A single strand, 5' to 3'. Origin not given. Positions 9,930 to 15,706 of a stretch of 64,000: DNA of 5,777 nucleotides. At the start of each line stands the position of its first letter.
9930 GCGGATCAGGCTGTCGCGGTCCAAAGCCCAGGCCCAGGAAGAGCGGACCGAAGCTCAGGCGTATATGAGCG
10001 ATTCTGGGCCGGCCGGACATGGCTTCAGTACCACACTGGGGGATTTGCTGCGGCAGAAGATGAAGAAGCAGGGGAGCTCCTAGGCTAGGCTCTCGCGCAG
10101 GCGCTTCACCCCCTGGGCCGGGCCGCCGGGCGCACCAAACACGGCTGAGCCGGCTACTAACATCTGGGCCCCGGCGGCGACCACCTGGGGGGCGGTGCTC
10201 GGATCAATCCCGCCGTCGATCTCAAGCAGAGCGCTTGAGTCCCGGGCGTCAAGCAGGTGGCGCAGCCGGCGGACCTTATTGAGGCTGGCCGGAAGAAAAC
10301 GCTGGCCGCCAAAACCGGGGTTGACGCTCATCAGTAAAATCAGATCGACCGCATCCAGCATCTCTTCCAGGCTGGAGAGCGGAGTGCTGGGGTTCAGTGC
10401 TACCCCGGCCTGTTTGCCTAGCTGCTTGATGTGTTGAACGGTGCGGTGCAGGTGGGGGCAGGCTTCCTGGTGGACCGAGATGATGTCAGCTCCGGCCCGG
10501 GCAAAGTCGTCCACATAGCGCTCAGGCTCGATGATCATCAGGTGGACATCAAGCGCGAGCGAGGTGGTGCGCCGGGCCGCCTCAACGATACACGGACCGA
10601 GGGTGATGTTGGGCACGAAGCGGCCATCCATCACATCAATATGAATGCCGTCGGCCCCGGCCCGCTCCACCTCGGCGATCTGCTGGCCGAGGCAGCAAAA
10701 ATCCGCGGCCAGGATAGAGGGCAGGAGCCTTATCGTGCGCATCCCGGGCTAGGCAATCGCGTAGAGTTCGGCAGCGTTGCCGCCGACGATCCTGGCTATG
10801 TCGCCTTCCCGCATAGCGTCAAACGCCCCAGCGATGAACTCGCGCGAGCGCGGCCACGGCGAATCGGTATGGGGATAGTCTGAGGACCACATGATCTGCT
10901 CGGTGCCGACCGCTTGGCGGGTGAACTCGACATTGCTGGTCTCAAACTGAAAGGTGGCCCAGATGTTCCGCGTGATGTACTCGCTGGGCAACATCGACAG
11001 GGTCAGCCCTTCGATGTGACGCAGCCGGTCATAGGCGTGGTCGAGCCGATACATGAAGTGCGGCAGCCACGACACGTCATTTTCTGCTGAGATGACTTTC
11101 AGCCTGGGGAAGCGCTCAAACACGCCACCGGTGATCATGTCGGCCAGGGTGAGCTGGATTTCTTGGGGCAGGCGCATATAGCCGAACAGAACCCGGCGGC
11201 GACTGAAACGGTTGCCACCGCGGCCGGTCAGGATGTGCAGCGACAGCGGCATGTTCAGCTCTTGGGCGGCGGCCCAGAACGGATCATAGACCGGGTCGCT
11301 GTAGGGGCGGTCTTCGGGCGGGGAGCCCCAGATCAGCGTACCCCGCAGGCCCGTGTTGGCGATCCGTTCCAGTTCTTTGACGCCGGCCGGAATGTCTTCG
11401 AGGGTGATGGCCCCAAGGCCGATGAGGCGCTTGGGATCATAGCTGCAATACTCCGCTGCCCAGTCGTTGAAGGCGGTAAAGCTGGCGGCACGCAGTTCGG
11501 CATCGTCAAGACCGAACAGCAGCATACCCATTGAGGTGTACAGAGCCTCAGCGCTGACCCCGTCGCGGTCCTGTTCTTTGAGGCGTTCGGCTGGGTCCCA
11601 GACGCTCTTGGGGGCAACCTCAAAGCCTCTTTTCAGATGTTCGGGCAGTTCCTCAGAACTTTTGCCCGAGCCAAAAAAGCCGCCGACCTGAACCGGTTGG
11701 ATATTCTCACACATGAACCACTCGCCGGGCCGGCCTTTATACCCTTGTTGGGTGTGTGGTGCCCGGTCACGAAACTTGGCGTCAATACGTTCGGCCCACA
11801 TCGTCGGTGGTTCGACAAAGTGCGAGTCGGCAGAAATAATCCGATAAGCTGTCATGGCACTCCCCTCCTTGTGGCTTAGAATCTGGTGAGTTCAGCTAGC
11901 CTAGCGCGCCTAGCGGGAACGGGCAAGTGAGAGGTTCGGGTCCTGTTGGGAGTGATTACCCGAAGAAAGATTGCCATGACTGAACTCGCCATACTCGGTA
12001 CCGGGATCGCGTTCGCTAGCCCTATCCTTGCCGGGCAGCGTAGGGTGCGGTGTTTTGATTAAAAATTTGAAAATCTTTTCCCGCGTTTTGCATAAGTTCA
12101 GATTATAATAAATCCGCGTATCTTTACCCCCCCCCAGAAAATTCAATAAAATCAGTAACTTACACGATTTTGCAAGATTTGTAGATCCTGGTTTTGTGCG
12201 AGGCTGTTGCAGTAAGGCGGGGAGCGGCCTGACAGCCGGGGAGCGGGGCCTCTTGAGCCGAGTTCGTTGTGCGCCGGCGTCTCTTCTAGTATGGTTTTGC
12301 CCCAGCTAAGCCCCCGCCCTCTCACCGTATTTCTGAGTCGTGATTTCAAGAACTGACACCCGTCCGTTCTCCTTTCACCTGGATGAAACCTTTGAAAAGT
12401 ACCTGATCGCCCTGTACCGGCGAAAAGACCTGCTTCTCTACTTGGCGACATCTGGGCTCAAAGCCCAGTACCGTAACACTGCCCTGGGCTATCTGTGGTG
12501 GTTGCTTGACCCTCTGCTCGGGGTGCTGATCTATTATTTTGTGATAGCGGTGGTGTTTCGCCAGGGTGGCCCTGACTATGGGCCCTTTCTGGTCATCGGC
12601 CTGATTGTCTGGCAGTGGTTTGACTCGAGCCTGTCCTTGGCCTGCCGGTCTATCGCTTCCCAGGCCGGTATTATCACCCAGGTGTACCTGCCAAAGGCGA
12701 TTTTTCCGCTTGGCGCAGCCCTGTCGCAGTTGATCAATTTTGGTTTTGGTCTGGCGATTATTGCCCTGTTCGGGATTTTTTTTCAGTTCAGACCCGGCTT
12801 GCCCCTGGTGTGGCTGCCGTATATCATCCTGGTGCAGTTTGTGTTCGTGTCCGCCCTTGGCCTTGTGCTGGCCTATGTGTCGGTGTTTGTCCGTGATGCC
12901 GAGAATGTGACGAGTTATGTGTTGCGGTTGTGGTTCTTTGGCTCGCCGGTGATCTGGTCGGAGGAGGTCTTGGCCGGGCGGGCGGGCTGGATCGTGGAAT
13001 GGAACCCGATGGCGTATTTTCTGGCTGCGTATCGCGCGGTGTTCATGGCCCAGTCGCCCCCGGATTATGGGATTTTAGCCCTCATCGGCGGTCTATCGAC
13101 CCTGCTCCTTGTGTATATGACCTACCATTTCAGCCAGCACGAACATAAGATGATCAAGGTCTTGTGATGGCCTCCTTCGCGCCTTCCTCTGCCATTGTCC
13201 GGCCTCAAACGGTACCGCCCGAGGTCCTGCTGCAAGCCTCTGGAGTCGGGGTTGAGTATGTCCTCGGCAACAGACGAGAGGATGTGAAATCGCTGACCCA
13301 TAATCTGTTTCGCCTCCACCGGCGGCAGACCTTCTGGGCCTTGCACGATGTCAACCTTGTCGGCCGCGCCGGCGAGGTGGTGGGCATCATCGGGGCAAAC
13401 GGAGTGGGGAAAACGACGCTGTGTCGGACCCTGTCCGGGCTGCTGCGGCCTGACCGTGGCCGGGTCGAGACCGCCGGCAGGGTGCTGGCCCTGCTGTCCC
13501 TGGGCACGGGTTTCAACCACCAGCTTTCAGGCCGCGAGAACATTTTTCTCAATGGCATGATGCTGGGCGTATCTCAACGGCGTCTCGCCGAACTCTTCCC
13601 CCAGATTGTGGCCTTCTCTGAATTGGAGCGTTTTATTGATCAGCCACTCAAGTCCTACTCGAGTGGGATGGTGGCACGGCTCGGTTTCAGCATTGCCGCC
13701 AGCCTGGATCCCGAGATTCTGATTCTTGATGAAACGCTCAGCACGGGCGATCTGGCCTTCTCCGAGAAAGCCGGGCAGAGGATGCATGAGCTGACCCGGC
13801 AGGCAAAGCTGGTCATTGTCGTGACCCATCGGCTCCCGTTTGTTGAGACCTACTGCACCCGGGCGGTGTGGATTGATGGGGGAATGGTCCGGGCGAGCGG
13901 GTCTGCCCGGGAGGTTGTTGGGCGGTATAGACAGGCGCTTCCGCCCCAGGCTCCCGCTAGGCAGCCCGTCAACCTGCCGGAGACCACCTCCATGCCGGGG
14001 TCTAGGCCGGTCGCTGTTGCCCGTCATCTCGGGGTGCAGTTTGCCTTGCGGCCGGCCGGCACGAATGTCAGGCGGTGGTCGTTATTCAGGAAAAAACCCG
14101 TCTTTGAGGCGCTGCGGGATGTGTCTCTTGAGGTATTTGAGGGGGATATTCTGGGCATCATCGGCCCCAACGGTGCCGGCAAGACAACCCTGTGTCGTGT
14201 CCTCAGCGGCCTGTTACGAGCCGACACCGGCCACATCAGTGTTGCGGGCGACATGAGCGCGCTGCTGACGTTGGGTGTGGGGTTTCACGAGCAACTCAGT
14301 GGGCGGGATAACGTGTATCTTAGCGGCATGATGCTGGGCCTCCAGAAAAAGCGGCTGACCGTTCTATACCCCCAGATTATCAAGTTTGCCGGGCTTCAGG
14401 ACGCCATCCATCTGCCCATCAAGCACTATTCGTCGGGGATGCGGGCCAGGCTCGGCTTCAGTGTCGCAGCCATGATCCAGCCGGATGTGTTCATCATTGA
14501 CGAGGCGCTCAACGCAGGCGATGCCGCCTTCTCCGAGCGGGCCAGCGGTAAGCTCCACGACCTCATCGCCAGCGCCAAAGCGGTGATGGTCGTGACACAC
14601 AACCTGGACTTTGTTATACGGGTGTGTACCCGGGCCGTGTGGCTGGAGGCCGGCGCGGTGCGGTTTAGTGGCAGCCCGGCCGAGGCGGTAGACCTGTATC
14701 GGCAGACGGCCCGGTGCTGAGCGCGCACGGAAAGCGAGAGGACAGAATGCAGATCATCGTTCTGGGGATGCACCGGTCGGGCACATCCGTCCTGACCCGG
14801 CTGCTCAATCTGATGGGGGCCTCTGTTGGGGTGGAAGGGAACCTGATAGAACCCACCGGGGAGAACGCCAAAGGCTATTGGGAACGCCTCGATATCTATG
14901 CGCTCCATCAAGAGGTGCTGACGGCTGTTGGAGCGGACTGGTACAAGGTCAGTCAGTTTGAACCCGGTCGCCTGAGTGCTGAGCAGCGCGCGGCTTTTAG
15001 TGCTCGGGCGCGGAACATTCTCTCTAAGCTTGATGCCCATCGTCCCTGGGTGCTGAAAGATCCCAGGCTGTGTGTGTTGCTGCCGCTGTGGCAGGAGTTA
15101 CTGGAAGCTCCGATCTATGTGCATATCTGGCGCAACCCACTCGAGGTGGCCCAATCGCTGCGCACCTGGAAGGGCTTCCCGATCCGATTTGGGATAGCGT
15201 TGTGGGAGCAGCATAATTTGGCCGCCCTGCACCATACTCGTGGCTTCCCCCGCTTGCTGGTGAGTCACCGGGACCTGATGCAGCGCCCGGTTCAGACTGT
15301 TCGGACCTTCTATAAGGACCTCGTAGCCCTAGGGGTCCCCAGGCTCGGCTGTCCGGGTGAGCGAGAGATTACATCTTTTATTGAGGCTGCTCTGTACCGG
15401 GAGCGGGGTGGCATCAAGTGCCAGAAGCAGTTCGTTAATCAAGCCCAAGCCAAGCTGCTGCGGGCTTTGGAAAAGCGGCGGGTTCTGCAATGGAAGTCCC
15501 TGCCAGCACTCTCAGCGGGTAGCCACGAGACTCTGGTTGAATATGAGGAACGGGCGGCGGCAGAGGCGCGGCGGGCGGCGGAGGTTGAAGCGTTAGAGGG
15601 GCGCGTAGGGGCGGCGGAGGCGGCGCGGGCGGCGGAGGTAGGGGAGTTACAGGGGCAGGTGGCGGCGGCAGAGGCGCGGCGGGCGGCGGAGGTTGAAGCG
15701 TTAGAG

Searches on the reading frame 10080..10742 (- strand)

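Call 6: search_protein_families(library=pfam, proteins=[window:10080-10742:-], max_evalue=0.01)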
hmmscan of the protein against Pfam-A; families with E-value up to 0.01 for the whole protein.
window:10080-10742:- (220 aa): 2 families
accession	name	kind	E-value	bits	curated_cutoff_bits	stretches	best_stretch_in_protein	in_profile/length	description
PF00834.25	Ribul_P_3_epim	-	3.9e-81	271.6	21.1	1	6-202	2-198/198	Ribulose-phosphate 3 epimerase family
PF01729.25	QRPTase_C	-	0.0092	16.2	23.1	0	153-203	110-160/169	Quinolinate phosphoribosyl transferase, C-terminal domain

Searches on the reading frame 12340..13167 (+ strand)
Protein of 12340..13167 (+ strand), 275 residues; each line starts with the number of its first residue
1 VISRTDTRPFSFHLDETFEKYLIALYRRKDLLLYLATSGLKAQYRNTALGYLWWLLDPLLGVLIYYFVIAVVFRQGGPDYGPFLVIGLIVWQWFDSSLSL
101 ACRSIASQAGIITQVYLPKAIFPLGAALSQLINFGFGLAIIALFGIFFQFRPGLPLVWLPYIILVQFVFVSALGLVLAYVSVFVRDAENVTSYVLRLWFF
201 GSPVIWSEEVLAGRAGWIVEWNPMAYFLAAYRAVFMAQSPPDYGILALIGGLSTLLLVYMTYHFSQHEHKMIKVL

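Call 6: search_protein_families(library=pfam, proteins=[window:12340-13167:+], max_evalue=0.01)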
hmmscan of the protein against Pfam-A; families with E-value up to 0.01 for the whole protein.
window:12340-13167:+ (275 aa): 1 family
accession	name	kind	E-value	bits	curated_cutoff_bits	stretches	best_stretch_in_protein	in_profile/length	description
PF01061.29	ABC2_membrane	-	9.9e-12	45.3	26.9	1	33-235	4-210/211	ABC-2 type transporter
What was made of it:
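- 12340..13167 (+): wzm-like ABC-2 permease (275 aa), first gene of the operon. Pfam ABC2_membrane 9.9e-12 (call 6).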

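Call 49: search_protein_families(library=ncbifam, proteins=[window:12340-13167:+], max_evalue=0.001)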
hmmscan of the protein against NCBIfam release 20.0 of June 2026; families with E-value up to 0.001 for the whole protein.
window:12340-13167:+ (275 aa): 2 families
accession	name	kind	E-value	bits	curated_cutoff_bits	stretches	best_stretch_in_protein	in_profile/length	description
NF050109.1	galactan_ABC_perm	equivalog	1.7e-15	57.3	380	1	23-240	15-238/272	galactan export ABC transporter permease subunit Wzm/RfbD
NF050053.1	CapPschTportKpsM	equivalog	1.7e-09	38.1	300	1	40-266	13-251/257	capsule polysaccharide transporter KpsM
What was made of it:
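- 12340..13167 (+): NCBIfam matches to the Wzm/RfbD galactan permease and to KpsM, both below their curated cut-offs (call 49).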

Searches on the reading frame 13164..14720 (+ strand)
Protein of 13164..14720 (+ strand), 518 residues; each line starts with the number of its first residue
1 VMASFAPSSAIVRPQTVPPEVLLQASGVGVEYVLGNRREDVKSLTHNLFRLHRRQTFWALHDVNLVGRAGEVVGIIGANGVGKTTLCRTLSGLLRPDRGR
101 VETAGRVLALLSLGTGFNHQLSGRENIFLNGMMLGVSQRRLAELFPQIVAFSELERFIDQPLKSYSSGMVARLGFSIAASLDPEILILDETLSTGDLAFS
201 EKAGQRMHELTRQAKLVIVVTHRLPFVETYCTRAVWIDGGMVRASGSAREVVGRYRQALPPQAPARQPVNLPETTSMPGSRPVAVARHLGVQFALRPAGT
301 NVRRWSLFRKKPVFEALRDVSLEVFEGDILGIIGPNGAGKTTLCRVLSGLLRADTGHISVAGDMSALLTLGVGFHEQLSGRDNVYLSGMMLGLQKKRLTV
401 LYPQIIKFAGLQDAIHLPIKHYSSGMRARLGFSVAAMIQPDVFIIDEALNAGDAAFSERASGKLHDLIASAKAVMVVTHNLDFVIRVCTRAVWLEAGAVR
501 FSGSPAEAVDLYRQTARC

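Call 6: search_protein_families(library=pfam, proteins=[window:13164-14720:+], max_evalue=0.01)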
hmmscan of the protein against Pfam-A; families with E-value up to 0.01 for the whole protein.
window:13164-14720:+ (518 aa): 35 families (the best 25 are shown)
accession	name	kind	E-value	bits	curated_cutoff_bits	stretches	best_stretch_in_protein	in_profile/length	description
PF00005.33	ABC_tran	-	6.2e-39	134.2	25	2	317-450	1-137/137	ABC transporter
PF13304.12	AAA_21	-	3.7e-10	40.8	27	2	330-375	2-43/304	AAA domain, putative AbiEii toxin, Type IV TA system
PF13401.12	AAA_22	-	1.6e-08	35.4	27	1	329-457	7-102/130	AAA domain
PF13191.12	AAA_16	-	7.6e-07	30.2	32.6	0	70-106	24-59/167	AAA ATPase domain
PF13476.12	AAA_23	-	1.4e-06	29.5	27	0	325-347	17-39/201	AAA domain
PF13166.12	AAA_13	-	1.4e-06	27.7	36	0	332-351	21-40/713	AAA domain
PF13555.12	AAA_29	-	3.2e-06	27.2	27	0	68-98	21-50/61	P-loop containing region of AAA domain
PF13238.12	AAA_18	-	5.2e-06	27.4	29.4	0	73-94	1-22/128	AAA domain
PF00004.35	AAA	-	2.1e-05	25.4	21.2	0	332-448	3-66/131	ATPase family associated with various cellular activities (AAA)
PF03193.22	RsgA_GTPase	-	4.4e-05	23.8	30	0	323-360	102-139/174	RsgA GTPase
PF03029.23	ATP_bind_1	-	7.2e-05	23.1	27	0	332-353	1-22/240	Conserved hypothetical ATP binding protein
PF20720.3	nSTAND3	-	7.6e-05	22.9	27.2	0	72-91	19-38/155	Novel STAND NTPase 3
PF02463.25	SMC_N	-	0.00011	22.2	40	0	325-345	22-42/220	RecF/RecN/SMC N terminal domain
PF13175.12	AAA_15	-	0.00019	21.6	32.1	0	317-353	14-49/374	AAA ATPase domain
PF13521.12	AAA_28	-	0.00022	21.9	27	0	74-92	3-21/164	AAA domain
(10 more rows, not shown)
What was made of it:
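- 13164..14720 (+): wzt-like ATPase made of two fused nucleotide-binding domains (518 aa), with no carbohydrate-binding module. Two ABC_tran stretches (call 6).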

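Call 49: search_protein_families(library=ncbifam, proteins=[window:13164-14720:+], max_evalue=0.001)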
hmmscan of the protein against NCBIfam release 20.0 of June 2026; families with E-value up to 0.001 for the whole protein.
window:13164-14720:+ (518 aa): 188 families (the best 25 are shown)
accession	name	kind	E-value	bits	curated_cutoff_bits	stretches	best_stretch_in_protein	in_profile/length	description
NF010065.0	PRK13545.1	equivalog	3.9e-113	379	538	2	42-259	22-238/549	teichoic acids export protein ATP-binding subunit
NF010066.0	PRK13546.1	equivalog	1.2e-108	362.5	320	2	41-259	21-238/264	teichoic acids export ABC transporter ATP-binding subunit TagH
NF050108.1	galactan_ABC_ATP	equivalog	5.1e-107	356.6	400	2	58-256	43-241/244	galactan export ABC transporter ATP-binding subunit Wzt/RfbE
TIGR01188.1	drrA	subfamily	1.7e-58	198.3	312.45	2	314-507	6-210/302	daunorubicin resistance ABC transporter, ATP-binding protein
NF033858.1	ABC2_perm_RbbA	equivalog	6.7e-47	160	1050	2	113-510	85-486/909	ribosome-associated ATPase/putative transporter RbbA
TIGR04521.1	ECF_ATPase_2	equivalog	1.5e-44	152.1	330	4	314-363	18-67/279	energy-coupling factor transporter ATPase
NF010059.0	PRK13536.1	equivalog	1.4e-43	148.9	549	2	309-510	54-263/342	nodulation factor ABC transporter ATP-binding protein NodI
TIGR01288.1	nodI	equivalog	1.9e-43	148.6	424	2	318-509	21-223/303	nodulation factor ABC transporter ATP-binding protein NodI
NF010060.0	PRK13537.1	equivalog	3.7e-43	147.6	521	2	318-509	32-234/314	nodulation factor ABC transporter ATP-binding protein NodI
TIGR03740.1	galliderm_ABC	subfamily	9.1e-41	140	309.75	2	315-503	14-206/223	lantibiotic protection ABC transporter ATP-binding subunit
TIGR01166.1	cbiO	subfamily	2.4e-40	138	211.8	4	59-108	7-56/190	cobalt ABC transporter, ATP-binding protein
NF010068.0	PRK13548.1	equivalog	1.3e-39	135.9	261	3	58-252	19-231/261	heme ABC transporter ATP-binding protein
TIGR04520.1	ECF_ATPase_1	equivalog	7.4e-39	133.8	315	4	315-363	16-64/269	energy-coupling factor transporter ATPase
TIGR03411.1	urea_trans_UrtD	equivalog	1.7e-37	129.4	304.1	4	314-363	15-64/242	urea ABC transporter ATP-binding protein UrtD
TIGR03873.1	F420-0_ABC_ATP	hypoth_equivalog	2.6e-37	128.5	372.4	4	317-363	17-63/256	putative F420-0 ABC transporter ATP-binding protein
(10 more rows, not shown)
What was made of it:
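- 13164..14720 (+): TagH and Wzt/RfbE models match each half (call 49).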

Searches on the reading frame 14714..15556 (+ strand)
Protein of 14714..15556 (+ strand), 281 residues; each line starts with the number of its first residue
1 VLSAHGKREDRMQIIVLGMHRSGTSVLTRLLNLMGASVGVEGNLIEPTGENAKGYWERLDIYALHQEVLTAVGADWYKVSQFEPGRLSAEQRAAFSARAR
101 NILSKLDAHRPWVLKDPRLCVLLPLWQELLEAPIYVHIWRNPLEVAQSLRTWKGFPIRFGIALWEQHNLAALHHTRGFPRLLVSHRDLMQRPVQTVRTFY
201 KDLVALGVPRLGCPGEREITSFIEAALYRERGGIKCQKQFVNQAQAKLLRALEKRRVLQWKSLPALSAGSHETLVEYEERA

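Call 8: find_homologous_proteins(query=window:14714-15556:+)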
Query window:14714-15556:+ (281 aa): 4458 proteins with E <= 0.001 among 6696 candidates; the best 120 are listed.
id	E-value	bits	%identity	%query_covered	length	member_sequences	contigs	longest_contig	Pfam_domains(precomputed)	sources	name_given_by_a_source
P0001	4.8e-101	355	60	95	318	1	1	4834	PF13469.13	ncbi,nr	ncbi:MAG TPA: hypothetical protein VGX03_03850, partial [Candidatus Binatia bacterium]|nr:hypothetic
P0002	2.1e-98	347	58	95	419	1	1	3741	PF13469.13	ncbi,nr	ncbi:MAG: hypothetical protein HOP18_05360, partial [Deltaproteobacteria bacterium]|nr:hypothetical 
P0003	6.5e-97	342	56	95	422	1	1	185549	-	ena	-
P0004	3.8e-95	336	58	95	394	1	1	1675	PF13469.13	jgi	jgi:hypothetical protein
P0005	4.3e-95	336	58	94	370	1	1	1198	PF13469.13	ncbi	ncbi:MAG: sulfotransferase, partial [Terriglobia bacterium]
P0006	9.9e-93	328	57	95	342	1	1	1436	PF13469.13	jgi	jgi:hypothetical protein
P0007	5.0e-85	303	63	76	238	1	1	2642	PF13469.13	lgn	-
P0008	3.7e-79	284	47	95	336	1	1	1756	PF13469.13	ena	-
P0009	4.8e-78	280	51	95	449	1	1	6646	PF13469.13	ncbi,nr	ncbi:MAG: hypothetical protein GY862_06550 [Gammaproteobacteria bacterium]|nr:hypothetical protein [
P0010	6.5e-77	276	48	95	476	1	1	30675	-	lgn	-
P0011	5.1e-75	270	48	96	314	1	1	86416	PF13469.13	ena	-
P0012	9.2e-74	266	48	93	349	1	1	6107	PF13469.13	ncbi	-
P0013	2.5e-73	265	47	91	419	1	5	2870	PF13469.13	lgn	-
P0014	3.0e-73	264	46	95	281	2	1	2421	PF13469.13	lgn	-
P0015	4.3e-73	264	48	91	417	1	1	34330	PF13469.13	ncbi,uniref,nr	ncbi:sulfotransferase family protein [Halochromatium roseum]|uniref:sulfotransferase family protein 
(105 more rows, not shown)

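Call 26: find_related_loci(query=A1, collection=genome_contigs, flank=10000)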
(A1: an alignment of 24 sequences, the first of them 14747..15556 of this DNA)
Query A1 (270 aa) in genome_contigs; peptide patterns used: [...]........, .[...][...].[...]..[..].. (x = any residue, [..] = any of these).
600 stretches matched a pattern (row limit reached: there are more); 590 encode a relative of the query (tblastn E <= 1e-3); the best 80 are kept; 80 distinct loci.
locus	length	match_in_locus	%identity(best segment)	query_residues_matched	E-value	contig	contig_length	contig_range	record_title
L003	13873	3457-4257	57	1-267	7e-102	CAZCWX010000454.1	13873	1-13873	MAG TPA_asm: uncultured Enterobacteriaceae bacterium isolate binchicken_co31_407 genome assembly, contig: k141_4859691,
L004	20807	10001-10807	47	1-269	1e-75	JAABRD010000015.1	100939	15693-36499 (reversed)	MAG: Thiotrichaceae bacterium isolate S06.Bin195 NODE_15_length_100939_cov_6.04362, whole genome shotgun sequence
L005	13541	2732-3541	41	1-268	3e-75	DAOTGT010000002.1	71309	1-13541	MAG TPA_asm: Candidatus Competibacter sp. isolate AMR_MDS_3070 NODE_335_length_71309_cov_28.438179, whole genome shotgun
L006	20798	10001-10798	41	2-267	8e-70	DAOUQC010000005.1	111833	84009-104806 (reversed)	MAG TPA_asm: Verrucomicrobiota bacterium isolate CSMAG_116 CSMAG_116_k141_2676243_length_111833_cov_49.8427, whole genom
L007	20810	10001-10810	45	1-267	3e-68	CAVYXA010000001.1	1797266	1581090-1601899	MAG: uncultured Verrucomicrobiae bacterium isolate MFD04944.bin.1.267 genome assembly, contig: contig_10188, whole genom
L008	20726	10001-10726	48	1-242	4e-71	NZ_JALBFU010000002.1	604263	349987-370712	Luteimonas aquatica strain RIB1-20 Scaffold2, whole genome shotgun sequence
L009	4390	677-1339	50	1-221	1e-66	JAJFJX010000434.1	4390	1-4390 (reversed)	MAG: Panacagrimonas sp. isolate OFTM46 OFTM46_433, whole genome shotgun sequence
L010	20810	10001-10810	42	1-270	2e-66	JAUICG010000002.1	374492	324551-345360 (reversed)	MAG: Gammaproteobacteria bacterium isolate 7_bin.18 NODE_49_length_374492_cov_1.768154, whole genome shotgun sequence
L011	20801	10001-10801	43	1-267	1e-65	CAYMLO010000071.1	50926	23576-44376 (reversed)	MAG TPA_asm: uncultured Planctomycetales bacterium isolate binchicken_co334_152 genome assembly, contig: NODE_972_length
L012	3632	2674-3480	43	1-246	1e-65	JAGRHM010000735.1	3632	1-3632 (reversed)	MAG: Candidatus Competibacteraceae bacterium isolate HKST-UBA199 2012-05-30_1_(paired)_contig_663782, whole genome shotg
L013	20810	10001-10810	43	1-267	2e-65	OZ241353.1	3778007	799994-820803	MAG: Candidatus Azotimanducaceae bacterium isolate e3e4c148-1896-45fc-9e70-f97964d5a610 genome assembly, chromosome: 1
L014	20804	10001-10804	44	1-269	4e-65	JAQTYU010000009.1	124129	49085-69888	MAG: Thiotrichaceae bacterium isolate STC_44 NODE_338_length_124129_cov_172.295261_Sandtown_C, whole genome shotgun sequ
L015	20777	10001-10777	43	1-259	4e-64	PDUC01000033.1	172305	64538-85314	MAG: Acidobacteria bacterium isolate DOLJORAL78_46_51 DolJOral78_scaffold_185, whole genome shotgun sequence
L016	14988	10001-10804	41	1-267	8e-62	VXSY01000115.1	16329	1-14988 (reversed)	MAG: Gammaproteobacteria bacterium isolate SB0665_bin_27 NODE_1562_length_16329_cov_8.751997, whole genome shotgun seque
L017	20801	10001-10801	41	2-266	7e-60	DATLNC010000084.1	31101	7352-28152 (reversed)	MAG TPA_asm: Thermoanaerobaculia bacterium isolate SMAG_U13790 k141_3545070, whole genome shotgun sequence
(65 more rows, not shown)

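Call 38: find_related_loci(query=window:14747-15556:+, collection=metagenome_contigs, flank=10000)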
Query window:14747-15556:+ (270 aa) in metagenome_contigs; peptide patterns used: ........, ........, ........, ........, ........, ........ (x = any residue, [..] = any of these).
55 stretches matched a pattern, but none encodes a relative of the query by tblastn (E <= 1e-3).
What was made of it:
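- Tried and rejected: A scan of JGI metagenome contigs for close relatives of the sulfotransferase domain found none (call 38).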

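Call 40: search_solved_structures(query=window:14747-15556:+, max_evalue=1)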
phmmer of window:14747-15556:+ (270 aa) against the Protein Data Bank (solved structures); distinct sequences matched with E-value up to 1: 0.

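Call 49: search_protein_families(library=ncbifam, proteins=[window:14747-15556:+], max_evalue=0.001)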
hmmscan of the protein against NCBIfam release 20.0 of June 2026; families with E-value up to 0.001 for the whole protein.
window:14747-15556:+ (270 aa): 0 families
